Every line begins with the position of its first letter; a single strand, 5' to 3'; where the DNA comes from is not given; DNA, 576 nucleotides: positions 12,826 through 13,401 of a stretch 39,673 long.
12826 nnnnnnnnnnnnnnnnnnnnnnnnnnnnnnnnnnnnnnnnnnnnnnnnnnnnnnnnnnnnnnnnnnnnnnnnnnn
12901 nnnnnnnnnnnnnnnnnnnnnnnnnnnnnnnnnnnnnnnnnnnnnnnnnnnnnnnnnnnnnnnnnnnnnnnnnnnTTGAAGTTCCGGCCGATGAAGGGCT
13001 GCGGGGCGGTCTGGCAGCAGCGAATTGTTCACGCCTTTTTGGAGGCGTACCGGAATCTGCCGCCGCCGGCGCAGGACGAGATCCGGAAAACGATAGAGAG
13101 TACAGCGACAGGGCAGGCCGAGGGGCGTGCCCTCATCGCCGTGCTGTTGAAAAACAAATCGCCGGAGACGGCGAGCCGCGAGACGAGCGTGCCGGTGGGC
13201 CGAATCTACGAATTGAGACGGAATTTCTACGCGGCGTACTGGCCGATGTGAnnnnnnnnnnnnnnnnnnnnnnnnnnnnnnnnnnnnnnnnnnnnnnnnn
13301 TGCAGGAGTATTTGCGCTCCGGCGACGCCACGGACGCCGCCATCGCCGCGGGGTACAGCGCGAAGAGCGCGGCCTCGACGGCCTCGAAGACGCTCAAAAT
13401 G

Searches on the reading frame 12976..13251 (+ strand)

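Call 3: search_protein_families(library=pfam, proteins=[window:12976-13251:+], max_evalue=0.1)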
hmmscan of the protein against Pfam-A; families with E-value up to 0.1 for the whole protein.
window:12976-13251:+ (91 aa): 1 family
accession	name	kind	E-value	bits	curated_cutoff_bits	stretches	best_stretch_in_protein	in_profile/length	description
PF01285.24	TEA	-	0.02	15.6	25.1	1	11-44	3-30/68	TEA/ATTS domain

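Call 4: search_protein_families(library=phrogs, proteins=[window:12976-13251:+], max_evalue=0.1)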
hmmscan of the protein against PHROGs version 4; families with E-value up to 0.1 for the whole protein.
window:12976-13251:+ (91 aa): 0 families
